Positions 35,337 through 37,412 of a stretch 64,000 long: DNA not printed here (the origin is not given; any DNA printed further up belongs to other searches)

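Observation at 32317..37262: Five-gene HdrA/B/C-like operon ending in a membrane-anchor plus HdrD-type fusion, in a Bacteroidota genome with no known Hdr substrate pathway in view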

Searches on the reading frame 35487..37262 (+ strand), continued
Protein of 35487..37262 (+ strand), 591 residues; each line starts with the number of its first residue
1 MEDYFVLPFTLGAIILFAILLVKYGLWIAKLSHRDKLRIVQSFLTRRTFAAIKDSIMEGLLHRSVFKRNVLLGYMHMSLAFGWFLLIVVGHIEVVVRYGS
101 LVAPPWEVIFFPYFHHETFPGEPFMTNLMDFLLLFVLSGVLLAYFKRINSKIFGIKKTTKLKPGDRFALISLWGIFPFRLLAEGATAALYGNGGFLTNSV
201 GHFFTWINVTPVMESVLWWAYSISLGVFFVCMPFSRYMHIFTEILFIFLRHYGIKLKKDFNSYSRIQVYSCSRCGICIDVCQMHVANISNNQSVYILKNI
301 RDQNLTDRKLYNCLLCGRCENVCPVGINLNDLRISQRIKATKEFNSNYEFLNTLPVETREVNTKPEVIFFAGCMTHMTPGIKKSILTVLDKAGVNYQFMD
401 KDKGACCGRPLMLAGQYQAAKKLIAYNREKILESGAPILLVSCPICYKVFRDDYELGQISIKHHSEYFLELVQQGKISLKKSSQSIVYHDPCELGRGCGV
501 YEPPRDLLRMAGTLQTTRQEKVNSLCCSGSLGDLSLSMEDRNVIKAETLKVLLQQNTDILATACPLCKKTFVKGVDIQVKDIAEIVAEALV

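Call 81: search_protein_families(library=ncbifam, proteins=[L061:2257-3522:-, L061:1227-2162:-, L061:164-1183:-], max_evalue=0.00001)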
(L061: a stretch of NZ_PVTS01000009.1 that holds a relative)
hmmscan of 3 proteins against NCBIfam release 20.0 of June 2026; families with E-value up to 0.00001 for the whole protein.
L061:2257-3522:- (421 aa): 0 families

L061:1227-2162:- (311 aa): 2 families
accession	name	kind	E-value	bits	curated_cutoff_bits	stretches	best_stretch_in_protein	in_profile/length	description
TIGR02136.1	ptsS_2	subfamily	9.6e-29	100.5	206.6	1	20-298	33-295/295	phosphate ABC transporter substrate-binding protein PstS family protein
TIGR00975.1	3a0107s03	equivalog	2.7e-17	62.8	205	1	30-178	3-158/315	phosphate ABC transporter substrate-binding protein PstS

L061:164-1183:- (339 aa): 12 families
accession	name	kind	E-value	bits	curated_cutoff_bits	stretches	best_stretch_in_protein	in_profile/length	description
TIGR02138.1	phosphate_pstC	equivalog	3.1e-76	256.3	196.45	1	57-331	7-292/296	phosphate ABC transporter permease subunit PstC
TIGR00974.1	3a0107s02c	equivalog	9.4e-45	152.9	193.45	1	58-330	10-266/272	phosphate ABC transporter permease PstA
NF008435.0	PRK11275.1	equivalog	6e-39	134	502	1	58-332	24-310/319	phosphate ABC transporter permease PstC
NF008430.0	PRK11268.1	equivalog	5.7e-17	61.7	439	1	47-273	19-234/295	phosphate ABC transporter permease PstA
TIGR02141.1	modB_ABC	equivalog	1.7e-12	47.5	182.6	1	114-276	3-164/208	molybdate ABC transporter permease subunit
NF006939.0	PRK09421.1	equivalog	2.6e-11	43.4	262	1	109-284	10-185/230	molybdate ABC transporter permease subunit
TIGR01581.1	Mo_ABC_porter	hypoth_equivalog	2e-10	40.5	210.3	1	114-278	26-189/225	ABC transporter permease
NF038017.1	ABC_perm1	subfamily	1.6e-09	38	100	1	114-278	5-157/184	ABC transporter permease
TIGR00969.1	3a0106s02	subfamily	4.2e-08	33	240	1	73-302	21-246/272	sulfate ABC transporter permease subunit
NF008208.0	PRK10971.1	equivalog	9.7e-08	31.8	415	1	111-276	56-224/277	sulfate/thiosulfate ABC transporter permease CysT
TIGR02139.1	permease_CysT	equivalog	2.4e-07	30.6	246.1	1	117-277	58-217/265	sulfate ABC transporter permease subunit CysT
TIGR03255.1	PhnV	equivalog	2.5e-06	27.4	358.7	1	59-270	18-219/270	2-aminoethylphosphonate ABC transport system, membrane component PhnV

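Call 85: search_solved_structures(query=L061:1227-2162:-, max_evalue=0.001, show_alignments=1)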
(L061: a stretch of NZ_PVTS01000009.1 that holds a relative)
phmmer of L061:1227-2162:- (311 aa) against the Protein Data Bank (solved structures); distinct sequences matched with E-value up to 0.001: 13.
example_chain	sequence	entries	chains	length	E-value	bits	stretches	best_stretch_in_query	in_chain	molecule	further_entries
4gd5_A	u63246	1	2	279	3.8e-18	69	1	18-230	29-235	Phosphate ABC transporter, phosphate-binding protein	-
4q8r_A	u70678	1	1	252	1.3e-17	67.3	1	25-231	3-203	Phosphate ABC transporter, phosphate-binding protein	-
8ods_A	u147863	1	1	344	5.7e-11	45.5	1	23-176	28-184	Phosphate-binding protein PstS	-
4h1x_A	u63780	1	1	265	2.4e-08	36.8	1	26-140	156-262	Phosphate-binding protein pstS 2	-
4exl_A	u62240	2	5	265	4.6e-08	35.9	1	27-230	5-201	Phosphate-binding protein pstS 1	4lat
35yt_A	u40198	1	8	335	7.8e-08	35.1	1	29-303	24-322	Phosphate-binding protein PstS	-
9l8j_A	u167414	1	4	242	5.1e-07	32.5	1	52-170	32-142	Sll0540 protein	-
1pc3_A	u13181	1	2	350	6.4e-07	32.1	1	26-141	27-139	Phosphate-binding protein 1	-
4pqj_A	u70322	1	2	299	6.6e-07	32.1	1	27-301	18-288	Phosphate binding protein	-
7dm1_B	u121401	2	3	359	6.8e-07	32.1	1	26-141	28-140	Phosphate-binding protein PstS 1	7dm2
4jwo_A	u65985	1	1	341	8.6e-07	31.7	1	26-209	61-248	Phosphate binding protein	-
4omb_A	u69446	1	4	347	1.1e-06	31.3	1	27-301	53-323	Phosphate binding protein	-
1twy_A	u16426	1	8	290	1.3e-05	27.9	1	16-170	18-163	ABC transporter, periplasmic substrate-binding protein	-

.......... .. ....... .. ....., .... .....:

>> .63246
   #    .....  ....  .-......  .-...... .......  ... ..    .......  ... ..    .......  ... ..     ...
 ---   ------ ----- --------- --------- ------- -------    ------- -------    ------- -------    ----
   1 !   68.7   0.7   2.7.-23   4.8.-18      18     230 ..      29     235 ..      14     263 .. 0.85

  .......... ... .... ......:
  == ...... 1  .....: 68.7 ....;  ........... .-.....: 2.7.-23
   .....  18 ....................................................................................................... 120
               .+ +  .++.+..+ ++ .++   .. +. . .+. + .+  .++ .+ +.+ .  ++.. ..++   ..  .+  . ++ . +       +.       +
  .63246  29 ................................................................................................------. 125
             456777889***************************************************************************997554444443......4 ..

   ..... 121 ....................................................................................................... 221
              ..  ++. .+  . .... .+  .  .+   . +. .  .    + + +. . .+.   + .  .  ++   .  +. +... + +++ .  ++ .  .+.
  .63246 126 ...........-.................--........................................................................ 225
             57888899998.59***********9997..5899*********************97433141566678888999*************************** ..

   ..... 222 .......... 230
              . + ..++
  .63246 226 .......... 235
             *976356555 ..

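Call 86: search_protein_families(library=pfam, proteins=[L062:7579-8466:+, L062:8463-9317:+, L062:9326-10138:+, L062:10435-11754:-, L062:12359-13735:-, L062:13765-14241:-], max_evalue=0.0001)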
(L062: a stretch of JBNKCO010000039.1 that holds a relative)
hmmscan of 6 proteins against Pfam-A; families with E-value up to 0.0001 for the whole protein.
L062:7579-8466:+ (295 aa): 1 family
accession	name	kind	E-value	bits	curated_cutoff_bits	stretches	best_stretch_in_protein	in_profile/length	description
PF00528.27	BPD_transp_1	-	4.9e-17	62.7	26.4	1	89-289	3-179/184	Binding-protein-dependent transport system inner membrane component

L062:8463-9317:+ (284 aa): 1 family
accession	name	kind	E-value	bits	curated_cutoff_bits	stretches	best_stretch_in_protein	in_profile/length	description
PF00528.27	BPD_transp_1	-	6.4e-19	68.8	26.4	1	82-279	2-183/184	Binding-protein-dependent transport system inner membrane component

L062:9326-10138:+ (270 aa): 5 families
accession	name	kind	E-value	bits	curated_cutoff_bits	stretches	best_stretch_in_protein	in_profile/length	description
PF00005.33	ABC_tran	-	1.2e-28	100.9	25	1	40-196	1-137/137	ABC transporter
PF13304.12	AAA_21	-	1.2e-09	39.1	27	0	134-224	193-298/304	AAA domain, putative AbiEii toxin, Type IV TA system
PF03215.21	Rad17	-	1.1e-05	25.9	23.8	1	38-91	33-86/186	Rad17 P-loop domain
PF13476.12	AAA_23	-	2e-05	25.8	27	1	25-71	2-40/201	AAA domain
PF02463.25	SMC_N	-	2.8e-05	24.1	40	0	48-240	22-212/220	RecF/RecN/SMC N terminal domain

L062:10435-11754:- (439 aa): 1 family
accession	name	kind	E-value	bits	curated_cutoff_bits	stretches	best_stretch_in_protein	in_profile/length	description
PF03051.21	Peptidase_C1_2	-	6.6e-17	61.9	22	1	107-434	57-419/438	Peptidase C1-like family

L062:12359-13735:- (458 aa): 1 family
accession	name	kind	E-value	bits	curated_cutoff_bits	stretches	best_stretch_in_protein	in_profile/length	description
PF03600.22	CitMHS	-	8e-32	111.1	31.9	1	14-375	2-317/336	Citrate transporter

L062:13765-14241:- (158 aa): 2 families
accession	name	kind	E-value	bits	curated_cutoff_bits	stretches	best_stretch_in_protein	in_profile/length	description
PF07610.17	DUF1573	-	9.3e-34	115.8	26.1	1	57-153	1-98/98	Protein of unknown function (DUF1573)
PF22544.2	HYDIN_VesB_CFA65-like_Ig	-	3.2e-17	63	25.5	1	56-152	2-100/100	HYDIN/CFA65/VesB-like, Ig-like domain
